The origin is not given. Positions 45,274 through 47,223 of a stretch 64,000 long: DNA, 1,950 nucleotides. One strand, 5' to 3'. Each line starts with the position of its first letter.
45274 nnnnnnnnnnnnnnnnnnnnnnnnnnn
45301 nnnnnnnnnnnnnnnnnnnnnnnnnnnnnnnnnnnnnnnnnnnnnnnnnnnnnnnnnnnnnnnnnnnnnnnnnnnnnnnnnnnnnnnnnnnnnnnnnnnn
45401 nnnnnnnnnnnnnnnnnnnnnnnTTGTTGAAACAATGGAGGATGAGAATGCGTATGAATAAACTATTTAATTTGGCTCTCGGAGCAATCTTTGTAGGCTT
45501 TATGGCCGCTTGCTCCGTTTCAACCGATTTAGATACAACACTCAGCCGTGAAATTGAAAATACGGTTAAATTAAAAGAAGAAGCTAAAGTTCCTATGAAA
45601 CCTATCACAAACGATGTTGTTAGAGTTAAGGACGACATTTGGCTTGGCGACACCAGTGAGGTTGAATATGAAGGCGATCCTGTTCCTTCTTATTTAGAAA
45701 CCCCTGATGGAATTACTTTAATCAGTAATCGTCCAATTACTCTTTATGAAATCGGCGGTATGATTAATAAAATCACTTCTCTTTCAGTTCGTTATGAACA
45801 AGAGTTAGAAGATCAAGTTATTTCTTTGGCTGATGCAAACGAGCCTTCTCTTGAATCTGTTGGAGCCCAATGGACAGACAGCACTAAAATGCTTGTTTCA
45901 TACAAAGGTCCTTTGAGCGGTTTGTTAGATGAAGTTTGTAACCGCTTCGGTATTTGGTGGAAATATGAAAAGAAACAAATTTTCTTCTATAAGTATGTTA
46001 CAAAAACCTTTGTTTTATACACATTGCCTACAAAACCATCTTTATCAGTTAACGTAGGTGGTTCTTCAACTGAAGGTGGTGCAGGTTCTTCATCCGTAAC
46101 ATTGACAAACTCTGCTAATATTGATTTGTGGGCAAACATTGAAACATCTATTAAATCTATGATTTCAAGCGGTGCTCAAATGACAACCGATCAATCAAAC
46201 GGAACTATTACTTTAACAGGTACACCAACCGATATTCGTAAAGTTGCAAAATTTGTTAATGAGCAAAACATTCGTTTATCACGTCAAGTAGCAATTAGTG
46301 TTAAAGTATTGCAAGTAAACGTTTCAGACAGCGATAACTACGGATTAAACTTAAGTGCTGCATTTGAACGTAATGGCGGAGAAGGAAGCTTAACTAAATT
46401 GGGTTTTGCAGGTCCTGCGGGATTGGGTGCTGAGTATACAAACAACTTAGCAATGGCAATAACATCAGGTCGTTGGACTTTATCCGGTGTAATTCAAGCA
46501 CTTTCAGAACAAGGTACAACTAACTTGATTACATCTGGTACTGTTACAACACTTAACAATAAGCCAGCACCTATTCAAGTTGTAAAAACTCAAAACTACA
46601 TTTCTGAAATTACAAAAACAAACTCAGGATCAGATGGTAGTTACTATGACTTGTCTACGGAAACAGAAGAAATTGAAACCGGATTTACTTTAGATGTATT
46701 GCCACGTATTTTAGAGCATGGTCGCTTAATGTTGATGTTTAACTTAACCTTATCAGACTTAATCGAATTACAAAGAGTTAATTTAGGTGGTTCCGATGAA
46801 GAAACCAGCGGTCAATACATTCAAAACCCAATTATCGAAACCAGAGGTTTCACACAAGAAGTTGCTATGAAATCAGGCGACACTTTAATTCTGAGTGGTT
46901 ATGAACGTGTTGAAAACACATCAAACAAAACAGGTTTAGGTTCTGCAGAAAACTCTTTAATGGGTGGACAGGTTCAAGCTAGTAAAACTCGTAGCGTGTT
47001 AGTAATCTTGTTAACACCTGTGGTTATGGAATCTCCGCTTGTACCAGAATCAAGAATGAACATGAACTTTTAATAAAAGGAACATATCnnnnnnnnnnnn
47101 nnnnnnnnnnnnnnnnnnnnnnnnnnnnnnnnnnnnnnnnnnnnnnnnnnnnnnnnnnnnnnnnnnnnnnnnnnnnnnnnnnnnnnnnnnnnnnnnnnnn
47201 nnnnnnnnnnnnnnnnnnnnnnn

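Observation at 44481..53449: R64/ICE-like type IVb (thin-pilus-type) biogenesis operon with expanded components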

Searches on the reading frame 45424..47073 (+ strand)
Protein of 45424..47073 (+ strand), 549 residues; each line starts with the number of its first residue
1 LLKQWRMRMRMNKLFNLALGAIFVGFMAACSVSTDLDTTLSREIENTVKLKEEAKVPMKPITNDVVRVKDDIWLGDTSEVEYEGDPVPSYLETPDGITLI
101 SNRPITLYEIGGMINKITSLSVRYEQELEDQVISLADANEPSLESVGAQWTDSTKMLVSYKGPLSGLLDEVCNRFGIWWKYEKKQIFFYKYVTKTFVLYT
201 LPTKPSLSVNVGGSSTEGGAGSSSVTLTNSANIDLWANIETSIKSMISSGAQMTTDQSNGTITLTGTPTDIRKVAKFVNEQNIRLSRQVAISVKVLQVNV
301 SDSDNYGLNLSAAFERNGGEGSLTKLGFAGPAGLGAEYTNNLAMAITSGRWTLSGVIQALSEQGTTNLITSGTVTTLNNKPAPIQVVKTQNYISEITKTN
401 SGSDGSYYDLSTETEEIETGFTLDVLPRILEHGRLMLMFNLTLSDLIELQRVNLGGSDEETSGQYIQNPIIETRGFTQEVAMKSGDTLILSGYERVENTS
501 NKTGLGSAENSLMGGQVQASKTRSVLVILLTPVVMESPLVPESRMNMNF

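Call 3: search_protein_families(library=pfam, proteins=[window:45424-47073:+], max_evalue=0.1)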
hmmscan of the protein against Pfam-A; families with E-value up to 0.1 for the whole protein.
window:45424-47073:+ (549 aa): 3 families
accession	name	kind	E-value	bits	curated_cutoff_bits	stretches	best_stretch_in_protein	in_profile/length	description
PF00263.26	Secretin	-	2.7e-15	56.8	27.5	1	359-535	1-168/169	Bacterial type II and III secretion system protein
PF23248.1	KH_PARP14_2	-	0.00016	21.8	27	1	232-280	9-57/72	PARP14, second type I KH domain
PF03958.22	Secretin_N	-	0.017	15.8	28.2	1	239-279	14-61/69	Bacterial type II/III secretion system short domain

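Call 4: search_protein_families(library=ncbifam, proteins=[window:45424-47073:+], max_evalue=0.1)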
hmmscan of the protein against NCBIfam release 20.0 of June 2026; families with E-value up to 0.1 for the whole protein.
window:45424-47073:+ (549 aa): 7 families
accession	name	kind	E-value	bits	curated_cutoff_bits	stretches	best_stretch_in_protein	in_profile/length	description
TIGR02520.1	pilus_B_mal_scr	equivalog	7.5e-86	288.7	287.65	1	140-534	106-513/513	PilN family type IVB pilus formation outer membrane protein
TIGR02519.1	pilus_MshL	equivalog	4.5e-34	117.8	250.2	1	256-535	4-290/290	pilus (MSHA type) biogenesis protein MshL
TIGR02517.1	type_II_gspD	equivalog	2.5e-14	52.7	351.35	1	235-536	284-591/600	type II secretion system secretin GspD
TIGR02516.1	type_III_yscC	equivalog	2.3e-10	39.6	238.45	1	247-505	195-427/463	type III secretion system outer membrane ring subunit SctC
TIGR02515.1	IV_pilus_PilQ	subfamily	5.2e-10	38.9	284.35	2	341-534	249-426/428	type IV pilus secretin PilQ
NF011873.0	PRK15346.1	equivalog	2.1e-06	26.7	524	1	235-505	220-460/499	EscC/YscC/HrcC family type III secretion system outer membrane ring protein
NF042912.1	Amuc_1098_fam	equivalog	0.00078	17.6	750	1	249-309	423-483/805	Amuc_1098 family type IV pilus outer membrane protein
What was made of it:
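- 45448..47073 (+): PilN/BfpB-family outer-membrane lipoprotein secretin (541 aa from the ATG that gene callers use; the longest ORF starts at 45424). TIGR02520 288.7 bits (cutoff 287.65) against GspD 52.7 and T4aP PilQ 38.9 (call 4).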

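Call 15: search_dna_similar(query=window:45448-47073:+, collection=plasmids, mode=protein, max_rows=30, rows=spread)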
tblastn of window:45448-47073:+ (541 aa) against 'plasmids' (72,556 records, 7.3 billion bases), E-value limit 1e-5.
Records with a match: 3060; places in all: 3100; records where one place covers at least 80% of the query: 193.
Best place of each record, by identity: <60% 3060.
By first word of the organism name: Escherichia 1781; Salmonella 520; Shigella 140; Serratia 97; Klebsiella 74; Enterobacter 49; Burkholderia 46; Pseudomonas 40; Citrobacter 34; Yersinia 32; and 69 more.
By predicted mobility (MOB-suite, as given by PLSDB): conjugative 2522; non-mobilizable 282; mobilizable 256.
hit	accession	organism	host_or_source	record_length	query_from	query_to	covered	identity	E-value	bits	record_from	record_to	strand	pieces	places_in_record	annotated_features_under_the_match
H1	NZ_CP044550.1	Hydrogenophaga sp. BPS33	-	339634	3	526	97%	30.1%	2e-60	223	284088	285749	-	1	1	PilN family type IVB pilus formation outer membrane protein | TcpQ domain-containing protein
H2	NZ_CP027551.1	Escherichia coli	Homo sapiens,stool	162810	56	528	87%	29.8%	6e-50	192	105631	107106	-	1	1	bfpB: bundle-forming pilus secretin BfpB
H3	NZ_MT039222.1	Serratia proteamaculans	-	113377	150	527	70%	31.3%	5e-36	151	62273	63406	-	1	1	PilN family type IVB pilus formation outer membrane protein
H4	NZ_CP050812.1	Yokenella regensburgei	sewage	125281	152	529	70%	29.6%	1e-30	135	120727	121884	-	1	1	PilN family type IVB pilus formation outer membrane protein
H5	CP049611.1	Escherichia coli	blood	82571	152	524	69%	29.7%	4e-32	139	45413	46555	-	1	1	record has no annotation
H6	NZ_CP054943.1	Escherichia coli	Homo sapiens,Clinical sample: urine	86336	152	524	69%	29.7%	4e-32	139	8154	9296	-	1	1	PilN family type IVB pilus formation outer membrane protein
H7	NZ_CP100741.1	Salmonella enterica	Homo sapiens,stool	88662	152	524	69%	29.7%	4e-32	139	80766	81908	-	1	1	PilN family type IVB pilus formation outer membrane protein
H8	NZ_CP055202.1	Shigella flexneri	Shatin WWTPs_3 WWTPs effluent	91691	152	524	69%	29.7%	4e-32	139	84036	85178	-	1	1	PilN family type IVB pilus formation outer membrane protein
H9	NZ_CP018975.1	Escherichia coli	Homo sapiens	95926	152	524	69%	29.7%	4e-32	139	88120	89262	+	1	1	PilN family type IVB pilus formation outer membrane protein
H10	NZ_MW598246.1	Escherichia coli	-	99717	152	524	69%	29.7%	4e-32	139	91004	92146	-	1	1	PilN family type IVB pilus formation outer membrane protein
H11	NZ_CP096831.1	Escherichia coli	cecum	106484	152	524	69%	29.7%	4e-32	139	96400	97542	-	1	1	PilN family type IVB pilus formation outer membrane protein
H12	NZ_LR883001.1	Escherichia coli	-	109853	152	524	69%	29.7%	4e-32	139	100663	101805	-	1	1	PilN family type IVB pilus formation outer membrane protein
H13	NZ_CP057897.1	Escherichia fergusonii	culture,Pooled sheep faecal samples ...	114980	152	524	69%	29.7%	4e-32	139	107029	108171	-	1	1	PilN family type IVB pilus formation outer membrane protein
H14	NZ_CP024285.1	Escherichia albertii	-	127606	152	524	69%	29.7%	4e-32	139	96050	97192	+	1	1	PilN family type IVB pilus formation outer membrane protein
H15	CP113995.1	Salmonella enterica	Homo sapiens,human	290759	152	524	69%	29.7%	4e-32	139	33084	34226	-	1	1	PilN family type IVB pilus formation outer membrane protein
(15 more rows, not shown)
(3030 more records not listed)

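Call 16: get_annotated_region(hit=H9, flank=9000)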
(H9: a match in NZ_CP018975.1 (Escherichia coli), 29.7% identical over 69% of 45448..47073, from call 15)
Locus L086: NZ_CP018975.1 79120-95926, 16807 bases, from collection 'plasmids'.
description: Escherichia coli strain Ecol_545 plasmid pEC545_1, complete sequence
organism: Escherichia coli (NCBI taxid 562)
taxonomy: Bacteria; Pseudomonadota; Gammaproteobacteria; Enterobacterales; Enterobacteriaceae; Escherichia; Escherichia coli
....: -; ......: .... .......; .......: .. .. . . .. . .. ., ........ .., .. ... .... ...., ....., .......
typing (MOB-suite, as given by PLSDB): conjugative; replicon IncI1/B/O; relaxase MOBP; mating-pair formation MPF_I
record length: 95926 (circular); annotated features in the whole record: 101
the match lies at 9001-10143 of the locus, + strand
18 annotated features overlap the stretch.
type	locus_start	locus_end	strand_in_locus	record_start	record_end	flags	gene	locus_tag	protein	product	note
CDS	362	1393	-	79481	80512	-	repA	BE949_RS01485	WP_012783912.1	plasmid replication initiator RepA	GO:0006276 - plasmid maintenance [Evidence IEA]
CDS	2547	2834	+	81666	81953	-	-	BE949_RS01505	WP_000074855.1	conjugal transfer protein TraA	-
CDS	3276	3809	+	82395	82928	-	-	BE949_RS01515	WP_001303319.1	transcription termination/antitermination NusG family protein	-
CDS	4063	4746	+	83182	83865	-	-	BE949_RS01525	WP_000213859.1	conjugal transfer protein TraC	-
CDS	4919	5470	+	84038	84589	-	-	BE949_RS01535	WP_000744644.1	hypothetical protein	-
CDS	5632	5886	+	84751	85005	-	-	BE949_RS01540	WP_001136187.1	PilI type IV pilus biogenesis protein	-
CDS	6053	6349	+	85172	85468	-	-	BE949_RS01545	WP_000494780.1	hypothetical protein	-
CDS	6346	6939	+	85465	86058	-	-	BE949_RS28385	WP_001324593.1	hypothetical protein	-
CDS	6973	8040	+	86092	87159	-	pilL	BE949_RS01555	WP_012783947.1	type IV pilus biogenesis lipoprotein PilL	-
CDS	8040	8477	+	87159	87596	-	pilM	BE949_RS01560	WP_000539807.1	type IV pilus biogenesis protein PilM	-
CDS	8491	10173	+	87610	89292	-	-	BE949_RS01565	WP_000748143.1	PilN family type IVB pilus formation outer membrane protein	GO:0009297 - pilus assembly [Evidence IEA]; GO:0009306 - protein secretion [Evidence IEA]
CDS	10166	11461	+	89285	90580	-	pilO2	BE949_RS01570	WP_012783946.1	type 4b pilus protein PilO2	-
CDS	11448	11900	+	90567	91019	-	pilP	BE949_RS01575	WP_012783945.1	type IV pilus biogenesis protein PilP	GO:0009297 - pilus assembly [Evidence IEA]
CDS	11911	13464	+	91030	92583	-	-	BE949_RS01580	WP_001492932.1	ATPase, T2SS/T4P/T4SS family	-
CDS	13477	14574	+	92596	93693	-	-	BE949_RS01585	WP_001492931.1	type II secretion system F family protein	-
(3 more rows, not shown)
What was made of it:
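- The gene order is the same as the IncI1 pil operon (call 16).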

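Call 17: get_annotated_region(hit=H1, flank=9000)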
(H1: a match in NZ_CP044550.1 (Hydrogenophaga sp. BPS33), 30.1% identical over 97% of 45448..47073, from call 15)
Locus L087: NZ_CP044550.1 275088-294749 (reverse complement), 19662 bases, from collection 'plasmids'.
description: Hydrogenophaga sp. BPS33 plasmid pBPS33-1, complete sequence
organism: Hydrogenophaga sp. BPS33 (NCBI taxid 2651974)
taxonomy: Bacteria; Pseudomonadota; Betaproteobacteria; Burkholderiales; Comamonadaceae; Hydrogenophaga; Hydrogenophaga sp. BPS33
host: -; source: -; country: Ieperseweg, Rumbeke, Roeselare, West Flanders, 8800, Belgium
typing (MOB-suite, as given by PLSDB): non-mobilizable
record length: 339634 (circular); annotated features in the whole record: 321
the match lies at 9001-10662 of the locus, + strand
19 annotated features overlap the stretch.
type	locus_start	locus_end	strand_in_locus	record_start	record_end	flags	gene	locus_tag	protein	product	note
CDS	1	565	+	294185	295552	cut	-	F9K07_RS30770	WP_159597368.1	type IV secretion system protein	GO:0030255 - protein secretion by the type IV secretion system [Evidence IEA]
CDS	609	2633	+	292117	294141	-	-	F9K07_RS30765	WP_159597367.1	AAA family ATPase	-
CDS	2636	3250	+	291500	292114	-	-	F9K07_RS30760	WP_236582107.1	lytic transglycosylase domain-containing protein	-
CDS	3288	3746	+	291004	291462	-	-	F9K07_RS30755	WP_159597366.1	hypothetical protein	-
CDS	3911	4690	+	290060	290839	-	-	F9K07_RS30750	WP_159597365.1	type IV secretion system protein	-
CDS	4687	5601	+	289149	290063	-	-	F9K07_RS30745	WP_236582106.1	TrbG/VirB9 family P-type conjugative transfer protein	-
CDS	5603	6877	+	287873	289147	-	-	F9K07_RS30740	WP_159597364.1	TrbI/VirB10 family protein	-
CDS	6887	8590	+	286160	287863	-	-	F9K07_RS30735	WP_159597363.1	TcpQ domain-containing protein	-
CDS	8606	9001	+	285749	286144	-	-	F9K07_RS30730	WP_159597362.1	TcpQ domain-containing protein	-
CDS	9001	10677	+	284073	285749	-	-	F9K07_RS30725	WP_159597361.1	PilN family type IVB pilus formation outer membrane protein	GO:0009297 - pilus assembly [Evidence IEA]; GO:0009306 - protein secretion [Evidence IEA]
CDS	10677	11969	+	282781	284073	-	pilO2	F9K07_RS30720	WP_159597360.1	type 4b pilus protein PilO2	-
CDS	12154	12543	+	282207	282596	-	pilP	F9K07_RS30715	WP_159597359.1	type IV pilus biogenesis protein PilP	GO:0009297 - pilus assembly [Evidence IEA]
CDS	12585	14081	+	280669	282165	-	-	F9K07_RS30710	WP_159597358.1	ATPase, T2SS/T4P/T4SS family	-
CDS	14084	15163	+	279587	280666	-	-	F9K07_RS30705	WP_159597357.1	type II secretion system F family protein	-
CDS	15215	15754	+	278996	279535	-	-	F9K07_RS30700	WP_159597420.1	type 4 pilus major pilin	-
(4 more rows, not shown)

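Call 18: get_annotated_region(hit=H2, flank=12000)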
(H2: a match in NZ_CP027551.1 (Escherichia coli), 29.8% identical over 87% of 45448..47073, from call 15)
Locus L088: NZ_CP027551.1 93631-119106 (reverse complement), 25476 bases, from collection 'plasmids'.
description: Escherichia coli strain 2015C-4136CT1 plasmid unnamed, complete sequence
organism: Escherichia coli (NCBI taxid 562)
taxonomy: Bacteria; Pseudomonadota; Gammaproteobacteria; Enterobacterales; Enterobacteriaceae; Escherichia; Escherichia coli
host: -; source: Homo sapiens,stool; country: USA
typing (MOB-suite, as given by PLSDB): conjugative; replicon IncFIB,IncFII,IncI-gamma/K1; relaxase MOBF; mating-pair formation MPF_F
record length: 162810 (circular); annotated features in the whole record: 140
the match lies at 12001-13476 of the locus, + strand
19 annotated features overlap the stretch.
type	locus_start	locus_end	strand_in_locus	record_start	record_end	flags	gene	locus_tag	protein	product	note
CDS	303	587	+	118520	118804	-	-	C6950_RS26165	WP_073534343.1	DUF1778 domain-containing protein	-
CDS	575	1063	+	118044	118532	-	-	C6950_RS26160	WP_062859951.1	GNAT family N-acetyltransferase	-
CDS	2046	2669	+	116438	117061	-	-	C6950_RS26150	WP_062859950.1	ProQ/FINO family protein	-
CDS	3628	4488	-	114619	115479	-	-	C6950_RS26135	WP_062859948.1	alpha/beta hydrolase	-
CDS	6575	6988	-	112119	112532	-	-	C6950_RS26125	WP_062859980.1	hypothetical protein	-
CDS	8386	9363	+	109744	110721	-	-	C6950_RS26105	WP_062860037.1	RepB family plasmid replication initiator protein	GO:0006270 - DNA replication initiation [Evidence IEA]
CDS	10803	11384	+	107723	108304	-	-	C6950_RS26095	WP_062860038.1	type 4 pilus major pilin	-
CDS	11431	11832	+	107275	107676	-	-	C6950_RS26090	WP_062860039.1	toxin co-regulated pilus biosynthesis Q family protein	-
CDS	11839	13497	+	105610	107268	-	bfpB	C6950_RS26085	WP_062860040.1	bundle-forming pilus secretin BfpB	-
CDS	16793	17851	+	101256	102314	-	bfpE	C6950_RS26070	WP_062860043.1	bundle-forming pilus protein BfpE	-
CDS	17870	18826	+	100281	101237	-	bfpF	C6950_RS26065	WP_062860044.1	bundle-forming pilus retraction ATPase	-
CDS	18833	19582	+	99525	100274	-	-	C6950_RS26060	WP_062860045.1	A24 family peptidase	-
CDS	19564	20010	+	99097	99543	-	-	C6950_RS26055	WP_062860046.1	lytic transglycosylase domain-containing protein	-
CDS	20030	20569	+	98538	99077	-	-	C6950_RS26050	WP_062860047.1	hypothetical protein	-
CDS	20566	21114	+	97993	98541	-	-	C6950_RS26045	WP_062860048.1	prepilin-type N-terminal cleavage/methylation domain-containing protein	-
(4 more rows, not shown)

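Call 27: search_solved_structures(query=window:45448-47073:+, max_evalue=0.001)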
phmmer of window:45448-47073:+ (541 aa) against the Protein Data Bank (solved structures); distinct sequences matched with E-value up to 0.001: 1.
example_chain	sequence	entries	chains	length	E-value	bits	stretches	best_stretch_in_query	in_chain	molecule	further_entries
9u5s_A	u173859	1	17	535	2.1e-55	191.6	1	54-528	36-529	Outer membrane lipoprotein BfpB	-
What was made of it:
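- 45448..47073 (+): The only solved-structure match is BfpB 9u5s, 191.6 bits (call 27).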
